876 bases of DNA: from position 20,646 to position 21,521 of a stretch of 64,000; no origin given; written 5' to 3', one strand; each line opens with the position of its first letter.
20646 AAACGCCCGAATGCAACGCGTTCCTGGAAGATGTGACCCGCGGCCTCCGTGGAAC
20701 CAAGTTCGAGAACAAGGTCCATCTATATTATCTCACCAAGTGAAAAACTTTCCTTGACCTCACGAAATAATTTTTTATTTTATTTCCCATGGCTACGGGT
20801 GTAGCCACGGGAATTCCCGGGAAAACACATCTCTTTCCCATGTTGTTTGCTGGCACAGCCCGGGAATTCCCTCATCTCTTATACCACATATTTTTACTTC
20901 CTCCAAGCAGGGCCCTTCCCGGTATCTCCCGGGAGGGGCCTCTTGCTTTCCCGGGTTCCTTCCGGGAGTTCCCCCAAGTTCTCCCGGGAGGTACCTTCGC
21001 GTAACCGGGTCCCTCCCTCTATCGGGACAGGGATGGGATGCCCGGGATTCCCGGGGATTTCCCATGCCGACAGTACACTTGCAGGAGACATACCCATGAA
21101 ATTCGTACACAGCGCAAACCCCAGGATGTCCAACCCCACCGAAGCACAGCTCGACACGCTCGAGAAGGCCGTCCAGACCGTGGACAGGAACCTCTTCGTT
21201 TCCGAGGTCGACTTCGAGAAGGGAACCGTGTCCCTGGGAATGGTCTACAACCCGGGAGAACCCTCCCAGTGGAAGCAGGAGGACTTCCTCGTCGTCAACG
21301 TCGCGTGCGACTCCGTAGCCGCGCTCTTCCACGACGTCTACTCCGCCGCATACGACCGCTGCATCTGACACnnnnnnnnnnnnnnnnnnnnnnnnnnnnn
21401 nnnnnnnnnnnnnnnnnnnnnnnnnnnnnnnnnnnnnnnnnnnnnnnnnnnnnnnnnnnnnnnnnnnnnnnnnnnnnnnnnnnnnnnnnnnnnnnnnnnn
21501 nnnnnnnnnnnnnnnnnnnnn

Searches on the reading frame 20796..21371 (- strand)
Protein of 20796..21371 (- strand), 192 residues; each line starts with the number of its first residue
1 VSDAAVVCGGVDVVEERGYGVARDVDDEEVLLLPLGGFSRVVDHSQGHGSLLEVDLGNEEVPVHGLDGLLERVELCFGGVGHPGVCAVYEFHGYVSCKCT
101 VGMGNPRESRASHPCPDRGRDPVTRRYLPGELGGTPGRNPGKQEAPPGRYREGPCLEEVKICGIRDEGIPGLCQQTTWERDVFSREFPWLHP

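Call 111: search_protein_families(library=padloc, alignment_id=A4, max_evalue=0.001)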
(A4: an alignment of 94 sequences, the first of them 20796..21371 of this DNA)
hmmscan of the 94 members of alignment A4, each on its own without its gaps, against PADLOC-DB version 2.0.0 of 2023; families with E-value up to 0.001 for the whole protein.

A. member 1, window:20796-21371:- (192 aa): 0 families

B. families by the number of members that match (of 94 scanned): 4 families
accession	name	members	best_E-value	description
PDLC02804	SspH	1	4.2e-43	SspH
PDLC02806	SspH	1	1.1e-41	SspH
PDLC04140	mad8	1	2.8e-29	mads_8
PDLC01055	HerA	1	1.7e-05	Type III coevolved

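Call 112: search_protein_families(library=pfam, alignment_id=A4, max_evalue=0.0001)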
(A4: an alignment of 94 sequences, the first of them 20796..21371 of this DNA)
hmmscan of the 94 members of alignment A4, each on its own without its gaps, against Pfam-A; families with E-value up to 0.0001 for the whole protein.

A. member 1, window:20796-21371:- (192 aa): 0 families

B. families by the number of members that match (of 94 scanned): 8 families
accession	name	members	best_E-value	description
PF04002.20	RadC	1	3.5e-29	RadC-like JAB domain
PF01580.24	FtsK_SpoIIIE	1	1e-27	FtsK/SpoIIIE family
PF01145.31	Band_7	1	5.5e-26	SPFH domain / Band 7 family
PF00877.26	NLPC_P60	1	1.8e-14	NlpC/P60 family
PF17854.6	FtsK_alpha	1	3e-08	FtsK alpha domain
PF13384.12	HTH_23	1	9.5e-08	Homeodomain-like domain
PF13518.12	HTH_28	1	1.9e-05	Helix-turn-helix domain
PF01935.23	DUF87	1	5.2e-05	Helicase HerA, central domain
